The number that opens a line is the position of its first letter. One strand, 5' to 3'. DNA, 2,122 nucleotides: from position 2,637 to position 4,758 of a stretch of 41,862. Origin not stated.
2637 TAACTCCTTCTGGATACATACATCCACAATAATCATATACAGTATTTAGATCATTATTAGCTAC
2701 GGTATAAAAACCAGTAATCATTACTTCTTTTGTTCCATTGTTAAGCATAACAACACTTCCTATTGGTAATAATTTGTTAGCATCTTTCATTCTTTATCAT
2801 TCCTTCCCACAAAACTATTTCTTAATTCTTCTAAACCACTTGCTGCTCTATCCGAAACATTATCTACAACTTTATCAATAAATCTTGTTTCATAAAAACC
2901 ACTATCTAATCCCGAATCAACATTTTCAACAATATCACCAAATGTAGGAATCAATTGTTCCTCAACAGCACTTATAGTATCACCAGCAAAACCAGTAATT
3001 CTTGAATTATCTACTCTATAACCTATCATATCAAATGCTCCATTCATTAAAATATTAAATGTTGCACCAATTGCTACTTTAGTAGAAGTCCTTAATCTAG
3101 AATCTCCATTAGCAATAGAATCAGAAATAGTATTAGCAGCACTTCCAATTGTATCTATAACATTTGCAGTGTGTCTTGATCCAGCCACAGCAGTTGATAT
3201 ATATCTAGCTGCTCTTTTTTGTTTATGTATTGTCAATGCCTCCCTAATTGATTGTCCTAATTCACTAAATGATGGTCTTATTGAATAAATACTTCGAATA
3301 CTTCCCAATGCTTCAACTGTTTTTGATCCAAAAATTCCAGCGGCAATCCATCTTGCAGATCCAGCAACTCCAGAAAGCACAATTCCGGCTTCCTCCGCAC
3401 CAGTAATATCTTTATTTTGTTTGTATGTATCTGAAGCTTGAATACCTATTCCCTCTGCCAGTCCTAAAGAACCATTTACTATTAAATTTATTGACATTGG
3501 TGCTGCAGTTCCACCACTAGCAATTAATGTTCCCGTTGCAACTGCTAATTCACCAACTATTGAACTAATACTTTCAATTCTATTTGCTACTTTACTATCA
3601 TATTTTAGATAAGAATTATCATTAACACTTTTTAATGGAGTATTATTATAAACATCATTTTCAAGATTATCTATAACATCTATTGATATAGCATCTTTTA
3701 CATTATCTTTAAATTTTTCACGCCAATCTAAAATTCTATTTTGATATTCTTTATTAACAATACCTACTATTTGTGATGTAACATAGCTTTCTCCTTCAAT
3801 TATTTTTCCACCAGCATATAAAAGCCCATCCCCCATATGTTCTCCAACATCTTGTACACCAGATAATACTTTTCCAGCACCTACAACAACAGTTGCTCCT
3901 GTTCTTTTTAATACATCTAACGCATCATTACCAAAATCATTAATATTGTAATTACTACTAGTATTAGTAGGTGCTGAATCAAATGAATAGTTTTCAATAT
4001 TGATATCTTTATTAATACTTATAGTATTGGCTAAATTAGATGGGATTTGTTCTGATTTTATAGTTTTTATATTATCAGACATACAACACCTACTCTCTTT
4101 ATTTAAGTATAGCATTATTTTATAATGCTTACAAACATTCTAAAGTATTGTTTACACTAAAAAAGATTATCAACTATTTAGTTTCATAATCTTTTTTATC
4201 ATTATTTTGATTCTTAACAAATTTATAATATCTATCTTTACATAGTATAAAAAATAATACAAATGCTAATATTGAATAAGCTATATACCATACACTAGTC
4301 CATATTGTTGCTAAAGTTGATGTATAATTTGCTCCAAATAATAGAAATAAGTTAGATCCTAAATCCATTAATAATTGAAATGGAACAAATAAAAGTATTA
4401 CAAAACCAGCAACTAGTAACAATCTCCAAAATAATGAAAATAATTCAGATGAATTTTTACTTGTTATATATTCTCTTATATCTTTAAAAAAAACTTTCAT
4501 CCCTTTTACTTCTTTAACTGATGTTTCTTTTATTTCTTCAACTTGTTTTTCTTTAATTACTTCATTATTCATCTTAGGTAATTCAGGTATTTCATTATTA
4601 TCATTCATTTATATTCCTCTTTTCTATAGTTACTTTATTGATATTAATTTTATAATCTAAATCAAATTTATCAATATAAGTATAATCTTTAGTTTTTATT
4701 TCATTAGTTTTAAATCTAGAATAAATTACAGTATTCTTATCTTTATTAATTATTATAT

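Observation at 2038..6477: Self-contained five-gene operon of orphan proteins centred on a DUF4176-like protein and a glycine-zipper-rich protein: candidate undescribed toxin/effector-immunity system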

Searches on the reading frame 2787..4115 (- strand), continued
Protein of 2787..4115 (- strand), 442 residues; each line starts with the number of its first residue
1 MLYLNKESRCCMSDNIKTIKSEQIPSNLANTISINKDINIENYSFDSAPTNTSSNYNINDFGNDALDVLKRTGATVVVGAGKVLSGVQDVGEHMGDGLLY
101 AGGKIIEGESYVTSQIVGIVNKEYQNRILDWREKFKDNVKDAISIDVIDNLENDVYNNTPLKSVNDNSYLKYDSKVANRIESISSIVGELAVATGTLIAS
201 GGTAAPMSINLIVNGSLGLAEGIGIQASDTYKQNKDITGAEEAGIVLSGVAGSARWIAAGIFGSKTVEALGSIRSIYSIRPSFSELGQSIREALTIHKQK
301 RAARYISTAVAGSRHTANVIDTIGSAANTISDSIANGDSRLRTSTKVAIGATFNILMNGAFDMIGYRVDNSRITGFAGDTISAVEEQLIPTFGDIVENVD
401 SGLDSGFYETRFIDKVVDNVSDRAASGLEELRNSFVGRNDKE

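Call 58: find_encoding_contigs(protein=P0062, flank=10000, max_places=2)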
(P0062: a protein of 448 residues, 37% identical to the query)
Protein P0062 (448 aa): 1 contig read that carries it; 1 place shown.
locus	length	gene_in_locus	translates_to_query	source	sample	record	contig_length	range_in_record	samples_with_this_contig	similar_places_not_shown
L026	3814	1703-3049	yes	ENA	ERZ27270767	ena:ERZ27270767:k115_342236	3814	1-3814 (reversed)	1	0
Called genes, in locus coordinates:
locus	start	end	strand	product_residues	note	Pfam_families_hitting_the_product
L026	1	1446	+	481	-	?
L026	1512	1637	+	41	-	PF01520:Amidase_3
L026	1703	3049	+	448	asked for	-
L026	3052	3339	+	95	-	PF13780:DUF4176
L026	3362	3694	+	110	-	-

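Call 59: find_encoding_contigs(protein=P0064, flank=10000, max_places=2)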
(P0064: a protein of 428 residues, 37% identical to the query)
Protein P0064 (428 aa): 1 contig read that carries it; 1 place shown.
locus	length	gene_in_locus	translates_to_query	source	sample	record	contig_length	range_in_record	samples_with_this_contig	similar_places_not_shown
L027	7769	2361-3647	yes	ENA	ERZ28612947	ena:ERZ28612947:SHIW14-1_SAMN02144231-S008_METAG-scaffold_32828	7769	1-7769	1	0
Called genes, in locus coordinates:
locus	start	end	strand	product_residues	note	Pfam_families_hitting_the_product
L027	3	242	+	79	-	?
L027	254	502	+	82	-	-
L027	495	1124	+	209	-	PF01226:Form_Nir_trans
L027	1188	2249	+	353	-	PF00990:GGDEF, PF22335:Cas10-Cmr2_palm2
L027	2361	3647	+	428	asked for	-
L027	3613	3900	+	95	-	PF13780:DUF4176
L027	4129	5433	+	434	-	-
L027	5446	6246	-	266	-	-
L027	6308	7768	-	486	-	?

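Call 60: find_encoding_contigs(protein=P0065, flank=10000, max_places=2)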
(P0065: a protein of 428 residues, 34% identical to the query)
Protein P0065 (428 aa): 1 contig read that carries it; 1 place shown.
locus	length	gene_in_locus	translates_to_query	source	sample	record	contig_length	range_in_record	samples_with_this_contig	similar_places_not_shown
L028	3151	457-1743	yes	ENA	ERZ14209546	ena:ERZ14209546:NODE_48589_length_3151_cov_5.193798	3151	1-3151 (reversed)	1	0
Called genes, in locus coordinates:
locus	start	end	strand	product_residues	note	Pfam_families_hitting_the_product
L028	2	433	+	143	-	?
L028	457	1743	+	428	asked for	-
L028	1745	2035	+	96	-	PF13780:DUF4176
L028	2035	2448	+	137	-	-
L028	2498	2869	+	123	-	-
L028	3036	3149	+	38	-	?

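Call 66: search_protein_families(library=pfam, proteins=[P0098, P0118, P0132, P0135, P0155, P0160, P0176, P0179, P0182, P0201], max_evalue=0.01)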
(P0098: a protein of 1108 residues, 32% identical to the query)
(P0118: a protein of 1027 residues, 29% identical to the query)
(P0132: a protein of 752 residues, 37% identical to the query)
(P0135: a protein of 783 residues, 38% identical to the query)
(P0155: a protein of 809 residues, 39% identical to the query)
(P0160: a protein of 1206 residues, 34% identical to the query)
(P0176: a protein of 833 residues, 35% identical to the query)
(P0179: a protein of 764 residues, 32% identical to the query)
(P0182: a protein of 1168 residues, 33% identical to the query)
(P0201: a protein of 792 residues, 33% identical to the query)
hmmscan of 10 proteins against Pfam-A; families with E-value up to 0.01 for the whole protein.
P0098 (1108 aa): 2 families
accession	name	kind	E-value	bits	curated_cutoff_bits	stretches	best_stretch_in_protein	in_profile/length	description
PF03448.22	MgtE_N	-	0.0062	17.5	25.9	0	529-624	2-93/102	MgtE intracellular N domain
PF07464.16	ApoLp-III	-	0.0089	16.6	36.3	1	19-130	27-134/146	Apolipophorin-III precursor (apoLp-III)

P0118 (1027 aa): 2 families
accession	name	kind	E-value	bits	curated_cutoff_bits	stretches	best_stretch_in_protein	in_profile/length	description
PF01841.26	Transglut_core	-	7.1e-06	26.7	23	1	743-847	13-107/108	Transglutaminase-like superfamily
PF06135.17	IreB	-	0.0025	18.4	25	0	897-955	14-70/78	IreB regulatory phosphoprotein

P0132 (752 aa): 1 family
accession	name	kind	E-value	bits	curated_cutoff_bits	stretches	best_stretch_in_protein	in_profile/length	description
PF03496.20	ADPrib_exo_Tox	-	2.6e-12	46.9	23.4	1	542-740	9-178/196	ADP-ribosyltransferase exoenzyme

P0135 (783 aa): 0 families

P0155 (809 aa): 0 families

P0160 (1206 aa): 1 family
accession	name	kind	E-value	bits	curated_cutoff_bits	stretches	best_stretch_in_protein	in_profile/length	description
PF19964.5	EAD11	-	0.0015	18.9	26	0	158-181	31-54/80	Effector-associated domain 11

P0176 (833 aa): 0 families

P0179 (764 aa): 0 families

P0182 (1168 aa): 0 families

P0201 (792 aa): 1 family
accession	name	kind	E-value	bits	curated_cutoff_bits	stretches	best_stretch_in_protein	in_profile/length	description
PF20055.5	DUF6454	-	0.0027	17.2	22.3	1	676-748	125-194/292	Family of unknown function (DUF6454)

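Call 70: search_solved_structures(query=A3, max_evalue=10, show_alignments=2)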
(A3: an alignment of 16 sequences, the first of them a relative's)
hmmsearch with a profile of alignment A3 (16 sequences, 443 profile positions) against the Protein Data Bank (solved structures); distinct sequences matched with E-value up to 10: 22.
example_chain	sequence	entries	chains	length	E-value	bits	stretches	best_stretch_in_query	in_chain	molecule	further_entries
9k7q_M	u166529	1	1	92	0.43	12.6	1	86-122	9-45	Alpha-synuclein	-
8zlp_A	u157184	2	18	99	0.92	11.6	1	86-122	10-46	Alpha-synuclein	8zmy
8gf7_A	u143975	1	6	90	0.92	11.5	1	86-122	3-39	Alpha-synuclein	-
9d5c_A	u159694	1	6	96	1.3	11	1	86-122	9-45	Alpha-synuclein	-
9je4_A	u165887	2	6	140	1.6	10.8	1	86-131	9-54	Alpha-synuclein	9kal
9je7_A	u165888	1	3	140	1.6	10.8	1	86-129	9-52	Alpha-synuclein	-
6h6b_A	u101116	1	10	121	1.8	10.6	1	86-122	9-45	Alpha-synuclein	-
9ka3_A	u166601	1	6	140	1.9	10.5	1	86-130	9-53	Alpha-synuclein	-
9je2_C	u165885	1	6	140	1.9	10.5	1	86-142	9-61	Alpha-synuclein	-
7e0f_A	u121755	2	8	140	2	10.4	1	86-126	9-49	Alpha-synuclein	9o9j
9jc3_D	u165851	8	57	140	2.1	10.3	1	86-135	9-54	Alpha-synuclein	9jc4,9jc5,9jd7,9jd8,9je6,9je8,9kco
9yfc_A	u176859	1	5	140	2.2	10.3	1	86-122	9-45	Alpha-synuclein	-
9ka4_D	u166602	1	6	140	2.2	10.3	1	86-126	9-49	Alpha-synuclein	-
6peo_A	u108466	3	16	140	2.5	10.1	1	86-122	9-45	Alpha-synuclein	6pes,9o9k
6lrq_A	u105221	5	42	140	3.1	9.8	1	86-122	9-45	Alpha-synuclein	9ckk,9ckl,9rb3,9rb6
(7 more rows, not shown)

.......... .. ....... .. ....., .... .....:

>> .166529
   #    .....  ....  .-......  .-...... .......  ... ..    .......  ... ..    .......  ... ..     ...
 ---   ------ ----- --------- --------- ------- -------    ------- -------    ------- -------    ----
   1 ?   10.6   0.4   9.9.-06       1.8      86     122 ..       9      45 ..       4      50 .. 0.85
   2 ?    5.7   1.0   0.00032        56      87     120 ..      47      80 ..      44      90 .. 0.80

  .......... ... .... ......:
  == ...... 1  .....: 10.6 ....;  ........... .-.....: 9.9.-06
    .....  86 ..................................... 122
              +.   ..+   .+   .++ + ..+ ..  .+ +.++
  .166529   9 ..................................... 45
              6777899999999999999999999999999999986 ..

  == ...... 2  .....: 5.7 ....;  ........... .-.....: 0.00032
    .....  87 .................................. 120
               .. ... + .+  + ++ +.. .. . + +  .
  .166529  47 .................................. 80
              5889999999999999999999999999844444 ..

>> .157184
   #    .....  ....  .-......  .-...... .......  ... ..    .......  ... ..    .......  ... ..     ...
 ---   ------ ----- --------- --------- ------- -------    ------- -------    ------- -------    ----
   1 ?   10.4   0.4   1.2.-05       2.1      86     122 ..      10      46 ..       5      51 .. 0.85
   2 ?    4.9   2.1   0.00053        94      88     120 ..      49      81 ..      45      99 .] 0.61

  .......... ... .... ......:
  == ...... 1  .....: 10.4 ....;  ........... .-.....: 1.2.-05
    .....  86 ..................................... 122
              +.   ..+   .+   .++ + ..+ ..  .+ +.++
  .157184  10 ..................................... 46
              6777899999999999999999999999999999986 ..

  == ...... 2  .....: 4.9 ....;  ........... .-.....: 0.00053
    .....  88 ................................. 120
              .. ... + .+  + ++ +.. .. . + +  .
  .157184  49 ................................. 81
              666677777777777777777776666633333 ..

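Call 73: search_dna_similar(query=P0001, collection=phages, mode=protein, max_evalue=0.001, max_rows=15)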
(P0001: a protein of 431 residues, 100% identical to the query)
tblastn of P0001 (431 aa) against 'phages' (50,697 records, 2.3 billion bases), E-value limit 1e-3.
No match.

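Call 74: search_dna_similar(query=P0001, collection=plasmids, mode=protein, max_evalue=0.001, max_rows=15)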
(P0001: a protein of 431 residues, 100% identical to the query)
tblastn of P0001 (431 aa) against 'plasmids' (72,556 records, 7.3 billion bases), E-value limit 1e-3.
No match.

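Call 81: search_protein_families(library=pfam, alignment_id=A5, max_evalue=0.001)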
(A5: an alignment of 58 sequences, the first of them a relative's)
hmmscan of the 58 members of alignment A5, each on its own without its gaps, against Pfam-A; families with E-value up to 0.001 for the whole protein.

A. member 1, P0077 (865 aa): 2 families
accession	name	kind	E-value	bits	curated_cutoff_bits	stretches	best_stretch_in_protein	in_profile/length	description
PF06135.17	IreB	-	1.6e-07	31.8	25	1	736-792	10-64/78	IreB regulatory phosphoprotein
PF01841.26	Transglut_core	-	2.6e-05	24.9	23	1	577-679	13-107/108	Transglutaminase-like superfamily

B. families by the number of members that match (of 58 scanned): 5 families
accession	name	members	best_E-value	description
PF03496.20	ADPrib_exo_Tox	4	1.4e-26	ADP-ribosyltransferase exoenzyme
PF14436.11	EndoU_bacteria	2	1.2e-12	Bacterial EndoU nuclease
PF12294.13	DUF3626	2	1.6e-05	Protein of unknown function (DUF3626)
PF06135.17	IreB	1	1.6e-07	IreB regulatory phosphoprotein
PF01841.26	Transglut_core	1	2.6e-05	Transglutaminase-like superfamily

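Call 85: search_protein_families(library=padloc, proteins=[window:2787-4082:-], max_evalue=0.1)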
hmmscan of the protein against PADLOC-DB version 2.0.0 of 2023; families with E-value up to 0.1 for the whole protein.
window:2787-4082:- (431 aa): 1 family
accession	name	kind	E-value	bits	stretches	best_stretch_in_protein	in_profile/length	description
PDLC00469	JetB1|JetB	-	0.01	13.2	1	325-367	35-77/217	DUF4194 domain; MukE-like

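Call 91: find_related_loci(query=A3, collection=metagenome_contigs, flank=8000)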
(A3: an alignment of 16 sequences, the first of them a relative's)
Query A3 (431 aa) in metagenome_contigs; peptide patterns used: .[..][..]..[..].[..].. (x = any residue, [..] = any of these).
56 stretches matched a pattern; 24 encode a relative of the query (tblastn E <= 1e-3); 22 distinct loci.
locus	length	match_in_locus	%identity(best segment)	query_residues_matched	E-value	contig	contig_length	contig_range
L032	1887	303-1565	38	1-412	9e-75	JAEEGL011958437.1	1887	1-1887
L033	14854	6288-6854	37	55-249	1e-32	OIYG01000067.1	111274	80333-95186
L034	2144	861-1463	35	59-265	1e-30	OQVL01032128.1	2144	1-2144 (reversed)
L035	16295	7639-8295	34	47-268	2e-26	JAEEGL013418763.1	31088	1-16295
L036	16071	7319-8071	35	50-299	9e-26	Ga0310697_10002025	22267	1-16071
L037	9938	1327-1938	37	47-257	3e-25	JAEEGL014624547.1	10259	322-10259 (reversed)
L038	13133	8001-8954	29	56-386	1e-20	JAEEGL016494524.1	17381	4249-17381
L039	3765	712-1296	32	16-225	1e-17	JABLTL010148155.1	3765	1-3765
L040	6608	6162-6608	34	16-176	3e-16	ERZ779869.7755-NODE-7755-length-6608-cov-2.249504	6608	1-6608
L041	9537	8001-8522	32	12-198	1e-15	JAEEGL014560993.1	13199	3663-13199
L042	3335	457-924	37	52-225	2e-15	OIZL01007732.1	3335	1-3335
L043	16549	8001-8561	30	20-223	1e-14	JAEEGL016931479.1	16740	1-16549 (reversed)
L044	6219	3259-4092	27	63-347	6e-14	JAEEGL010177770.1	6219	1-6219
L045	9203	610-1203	30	59-267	2e-13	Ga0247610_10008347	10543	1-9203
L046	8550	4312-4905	30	59-267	2e-13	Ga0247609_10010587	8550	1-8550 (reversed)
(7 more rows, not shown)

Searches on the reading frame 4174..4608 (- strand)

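Call 3: search_protein_families(library=pfam, proteins=[window:4174-4608:-], max_evalue=1)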
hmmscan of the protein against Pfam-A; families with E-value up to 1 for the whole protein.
window:4174-4608:- (144 aa): 6 families
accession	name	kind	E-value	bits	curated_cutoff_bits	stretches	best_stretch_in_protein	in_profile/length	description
PF20990.2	DUF2207_C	-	0.0027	17.9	33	1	37-122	121-185/247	Predicted membrane protein (DUF2207) C-terminal domain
PF02076.21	STE3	-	0.096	12.3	29.2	1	42-81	181-220/292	Pheromone A receptor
PF22928.2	INTS1_R4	-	0.14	12.5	27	1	21-54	15-48/102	Integrator complex subunit 1, R4 domain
PF07242.16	DUF1430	-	0.41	11.4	28.2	1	28-83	25-79/100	Protein of unknown function (DUF1430)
PF01529.25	DHHC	-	0.63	10.6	28.7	1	47-135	42-125/133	DHHC palmitoyltransferase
PF00895.25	ATP-synt_8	-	0.8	10.6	23.4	1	104-140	6-41/55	ATP synthase protein 8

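Call 4: search_protein_families(library=ncbifam, proteins=[window:4174-4608:-], max_evalue=1)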
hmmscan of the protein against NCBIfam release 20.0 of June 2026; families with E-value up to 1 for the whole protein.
window:4174-4608:- (144 aa): 2 families
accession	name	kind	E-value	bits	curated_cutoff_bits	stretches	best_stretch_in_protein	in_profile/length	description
TIGR02046.1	sdhC_b558_fam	subfamily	0.0024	17.5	96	1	63-136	8-76/212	succinate dehydrogenase (or fumarate reductase) cytochrome b subunit, b558 family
NF049849.1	HEXXH_WD0702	equivalog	0.012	15.4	125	1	30-67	123-159/223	WD_0702 family putative metalloprotease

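Call 15: search_protein_families(library=phrogs, proteins=[window:4174-4608:-], max_evalue=0.1)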
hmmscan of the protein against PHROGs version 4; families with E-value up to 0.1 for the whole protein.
window:4174-4608:- (144 aa): 0 families

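Call 85: search_protein_families(library=padloc, proteins=[window:4174-4608:-], max_evalue=0.1)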
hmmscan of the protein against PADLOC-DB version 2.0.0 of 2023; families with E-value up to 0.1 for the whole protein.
window:4174-4608:- (144 aa): 0 families
